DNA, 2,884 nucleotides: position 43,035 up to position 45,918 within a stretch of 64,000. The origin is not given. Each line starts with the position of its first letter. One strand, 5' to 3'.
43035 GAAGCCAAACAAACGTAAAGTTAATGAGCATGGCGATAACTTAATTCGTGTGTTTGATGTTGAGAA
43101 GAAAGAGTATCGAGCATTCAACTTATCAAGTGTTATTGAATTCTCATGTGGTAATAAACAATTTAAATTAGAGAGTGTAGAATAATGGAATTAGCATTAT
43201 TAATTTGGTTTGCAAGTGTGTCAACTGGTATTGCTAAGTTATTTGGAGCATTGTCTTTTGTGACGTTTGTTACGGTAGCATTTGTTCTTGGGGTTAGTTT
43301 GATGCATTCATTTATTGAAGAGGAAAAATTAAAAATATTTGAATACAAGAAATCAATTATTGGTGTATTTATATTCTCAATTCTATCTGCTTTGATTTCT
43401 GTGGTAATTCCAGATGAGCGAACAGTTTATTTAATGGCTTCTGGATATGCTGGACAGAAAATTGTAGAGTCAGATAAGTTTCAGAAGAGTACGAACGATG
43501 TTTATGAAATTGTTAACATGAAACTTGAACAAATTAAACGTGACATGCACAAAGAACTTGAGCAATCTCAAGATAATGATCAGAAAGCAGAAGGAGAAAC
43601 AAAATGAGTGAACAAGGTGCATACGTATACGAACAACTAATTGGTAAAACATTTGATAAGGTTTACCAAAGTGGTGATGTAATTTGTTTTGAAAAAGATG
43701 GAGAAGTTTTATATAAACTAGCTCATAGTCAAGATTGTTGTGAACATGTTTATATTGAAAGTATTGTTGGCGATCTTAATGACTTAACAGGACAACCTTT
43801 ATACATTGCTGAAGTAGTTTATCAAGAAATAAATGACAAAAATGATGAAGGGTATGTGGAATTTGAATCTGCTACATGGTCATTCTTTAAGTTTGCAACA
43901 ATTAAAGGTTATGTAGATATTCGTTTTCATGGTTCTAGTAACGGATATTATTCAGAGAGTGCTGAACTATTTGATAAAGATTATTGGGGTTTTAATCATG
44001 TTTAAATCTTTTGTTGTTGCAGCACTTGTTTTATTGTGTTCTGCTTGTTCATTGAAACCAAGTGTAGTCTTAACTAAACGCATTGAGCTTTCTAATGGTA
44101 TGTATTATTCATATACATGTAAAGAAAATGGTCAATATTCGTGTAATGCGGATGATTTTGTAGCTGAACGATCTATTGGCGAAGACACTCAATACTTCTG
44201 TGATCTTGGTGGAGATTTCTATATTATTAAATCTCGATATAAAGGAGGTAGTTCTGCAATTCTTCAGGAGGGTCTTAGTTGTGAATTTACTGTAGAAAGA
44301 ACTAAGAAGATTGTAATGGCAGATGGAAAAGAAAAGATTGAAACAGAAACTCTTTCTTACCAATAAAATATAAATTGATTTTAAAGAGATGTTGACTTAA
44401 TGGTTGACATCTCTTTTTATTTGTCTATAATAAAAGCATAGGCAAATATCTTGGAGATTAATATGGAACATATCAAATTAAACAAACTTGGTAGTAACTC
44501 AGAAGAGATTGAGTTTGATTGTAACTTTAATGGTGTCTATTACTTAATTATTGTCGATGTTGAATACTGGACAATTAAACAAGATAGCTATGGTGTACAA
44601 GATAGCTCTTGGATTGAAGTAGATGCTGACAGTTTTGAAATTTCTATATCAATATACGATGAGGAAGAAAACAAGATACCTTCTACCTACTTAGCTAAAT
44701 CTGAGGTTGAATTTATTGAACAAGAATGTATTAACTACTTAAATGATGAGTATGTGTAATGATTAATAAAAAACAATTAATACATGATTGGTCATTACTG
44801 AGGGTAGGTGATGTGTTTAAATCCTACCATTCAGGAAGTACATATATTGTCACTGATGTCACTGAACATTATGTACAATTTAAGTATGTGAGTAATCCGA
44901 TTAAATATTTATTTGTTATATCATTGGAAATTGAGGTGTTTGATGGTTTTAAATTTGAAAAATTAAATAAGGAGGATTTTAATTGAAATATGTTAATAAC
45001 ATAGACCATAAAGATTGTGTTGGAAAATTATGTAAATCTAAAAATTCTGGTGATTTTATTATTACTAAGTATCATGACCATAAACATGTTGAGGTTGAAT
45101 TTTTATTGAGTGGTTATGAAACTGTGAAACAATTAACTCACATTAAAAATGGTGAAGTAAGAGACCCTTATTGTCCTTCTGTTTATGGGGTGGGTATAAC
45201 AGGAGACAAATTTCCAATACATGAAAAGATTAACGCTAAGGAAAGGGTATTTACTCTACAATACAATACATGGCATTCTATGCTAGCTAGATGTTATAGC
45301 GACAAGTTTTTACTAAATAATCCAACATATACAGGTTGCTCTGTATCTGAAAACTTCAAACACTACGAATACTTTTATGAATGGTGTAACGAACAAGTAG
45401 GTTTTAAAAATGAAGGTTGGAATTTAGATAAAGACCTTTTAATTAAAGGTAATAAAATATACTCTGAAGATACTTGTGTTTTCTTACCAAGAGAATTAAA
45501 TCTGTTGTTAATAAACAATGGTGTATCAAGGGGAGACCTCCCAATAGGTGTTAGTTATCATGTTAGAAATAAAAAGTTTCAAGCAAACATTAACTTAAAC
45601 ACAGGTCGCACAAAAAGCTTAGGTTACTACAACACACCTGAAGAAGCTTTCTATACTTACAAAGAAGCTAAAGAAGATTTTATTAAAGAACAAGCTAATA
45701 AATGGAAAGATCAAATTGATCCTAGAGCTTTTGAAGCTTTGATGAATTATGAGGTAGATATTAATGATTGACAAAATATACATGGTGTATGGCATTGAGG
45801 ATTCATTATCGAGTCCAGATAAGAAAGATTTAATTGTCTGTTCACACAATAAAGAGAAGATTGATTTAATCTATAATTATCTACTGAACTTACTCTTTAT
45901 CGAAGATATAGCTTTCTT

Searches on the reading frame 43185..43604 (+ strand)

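Call 51: search_protein_families(library=pfam, proteins=[window:43185-43604:+], max_evalue=0.01)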
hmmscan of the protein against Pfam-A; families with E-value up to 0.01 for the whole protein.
window:43185-43604:+ (140 aa): 0 families

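Call 52: search_protein_families(library=phrogs, proteins=[window:43185-43604:+], max_evalue=0.001)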
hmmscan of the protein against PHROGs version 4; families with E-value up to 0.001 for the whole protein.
window:43185-43604:+ (140 aa): 3 families
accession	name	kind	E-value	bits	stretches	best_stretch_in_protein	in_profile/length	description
phrog_3878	-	unknown function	1e-21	78.4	1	1-128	1-128/129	-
phrog_28608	-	unknown function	0.00011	23.1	1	44-120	43-121/145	-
phrog_12750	-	unknown function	0.00013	22.7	1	58-134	134-205/214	-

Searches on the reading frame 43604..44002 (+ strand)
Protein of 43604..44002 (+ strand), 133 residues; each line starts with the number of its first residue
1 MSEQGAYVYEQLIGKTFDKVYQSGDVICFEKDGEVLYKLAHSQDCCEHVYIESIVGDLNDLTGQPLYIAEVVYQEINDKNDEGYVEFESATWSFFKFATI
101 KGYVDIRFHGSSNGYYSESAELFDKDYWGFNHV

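Call 51: search_protein_families(library=pfam, proteins=[window:43604-44002:+], max_evalue=0.01)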
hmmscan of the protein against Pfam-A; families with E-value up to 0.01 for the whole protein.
window:43604-44002:+ (133 aa): 1 family
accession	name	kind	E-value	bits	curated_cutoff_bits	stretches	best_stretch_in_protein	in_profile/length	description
PF24240.1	DUF7448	-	3.6e-24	85.6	27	1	10-120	1-102/104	Domain of unknown function (DUF7448)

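Call 52: search_protein_families(library=phrogs, proteins=[window:43604-44002:+], max_evalue=0.001)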
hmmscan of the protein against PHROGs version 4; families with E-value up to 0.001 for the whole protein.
window:43604-44002:+ (133 aa): 1 family
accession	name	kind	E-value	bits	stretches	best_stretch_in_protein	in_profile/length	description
phrog_2650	-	unknown function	2e-37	129.7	1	8-121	10-129/192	-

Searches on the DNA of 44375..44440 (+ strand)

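Call 18: search_dna_similar(query=window:44375-44440:+, collection=phages, mode=distant, max_rows=40, max_evalue=0.01)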
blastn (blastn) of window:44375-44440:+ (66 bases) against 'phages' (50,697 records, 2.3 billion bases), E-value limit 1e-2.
Records with a match: 8; places in all: 10; records where one place covers at least 80% of the query: 6.
Best place of each record, by identity: 95-99% 2; 90-95% 3; 80-90% 3.
By first word of the organism name: Acinetobacter 6; Dipodfec 1; Enterococcus 1.
By host as written in the record: Acinetobacter baumannii 3; - 2; Acinetobacter baumannii NIPH601 1; Dipodomys merriami 1; Enterococcus faecium 2111230062 1.
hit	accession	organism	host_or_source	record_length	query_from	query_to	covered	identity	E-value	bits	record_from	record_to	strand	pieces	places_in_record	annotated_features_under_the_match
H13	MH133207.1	Acinetobacter phage vB_AbaM_B9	Acinetobacter baumannii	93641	1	66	100%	97.0%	3e-23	111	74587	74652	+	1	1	none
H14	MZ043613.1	Acinetobacter phage TaPaz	Acinetobacter baumannii NIPH601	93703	1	66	100%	95.5%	1e-20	103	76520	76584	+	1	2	none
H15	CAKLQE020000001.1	Acinetobacter phage MD-2021a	not known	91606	1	66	100%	93.9%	2e-19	99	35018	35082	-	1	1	none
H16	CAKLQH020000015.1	Acinetobacter phage MD-2021a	not known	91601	1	66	100%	93.9%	2e-19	99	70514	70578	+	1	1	none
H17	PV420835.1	Acinetobacter phage phiAB441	Acinetobacter baumannii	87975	1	66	100%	90.9%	9e-17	90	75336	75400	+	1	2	none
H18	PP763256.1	Acinetobacter phage Ab3-TPeters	Acinetobacter baumannii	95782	4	57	82%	80.0%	1e-3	47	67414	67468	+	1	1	thioredoxin domain protein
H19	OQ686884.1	Dipodfec virus UOA04_Rod_618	Dipodomys merriami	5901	25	65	62%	88.1%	8e-5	51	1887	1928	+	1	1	none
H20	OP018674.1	Enterococcus phage vB_Efm_LG62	Enterococcus faecium 2111230062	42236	10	46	56%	86.5%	3e-3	46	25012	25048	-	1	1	none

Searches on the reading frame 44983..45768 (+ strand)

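Call 51: search_protein_families(library=pfam, proteins=[window:44983-45768:+], max_evalue=0.01)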
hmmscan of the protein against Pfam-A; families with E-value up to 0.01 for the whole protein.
window:44983-45768:+ (262 aa): 1 family
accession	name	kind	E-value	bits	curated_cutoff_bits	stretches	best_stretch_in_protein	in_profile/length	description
PF00847.26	AP2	-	3.9e-05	24.3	33.3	1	188-232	4-50/54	AP2 domain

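Call 52: search_protein_families(library=phrogs, proteins=[window:44983-45768:+], max_evalue=0.001)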
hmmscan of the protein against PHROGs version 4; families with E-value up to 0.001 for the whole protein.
window:44983-45768:+ (262 aa): 8 families
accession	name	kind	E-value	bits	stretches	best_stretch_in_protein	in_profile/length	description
phrog_953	-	DNA, RNA and nucleotide metabolism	2.2e-73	248.9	1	66-261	198-389/420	HNH endonuclease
phrog_374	-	DNA, RNA and nucleotide metabolism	2.3e-40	140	1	90-261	269-436/617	HNH endonuclease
phrog_2081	-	DNA, RNA and nucleotide metabolism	5.7e-38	132.2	1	14-245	29-270/433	HNH endonuclease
phrog_30929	-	unknown function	2.3e-24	87.1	1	88-246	32-189/413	-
phrog_99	-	DNA, RNA and nucleotide metabolism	1.5e-10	42.4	1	188-251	216-277/383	HNH endonuclease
phrog_3377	-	DNA, RNA and nucleotide metabolism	0.00016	22.6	1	89-140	10-63/196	HNH endonuclease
phrog_4578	-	DNA, RNA and nucleotide metabolism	0.00045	21.1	1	189-242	71-123/130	HNH endonuclease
phrog_13470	-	DNA, RNA and nucleotide metabolism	0.00057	21.1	0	189-241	99-150/152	HNH endonuclease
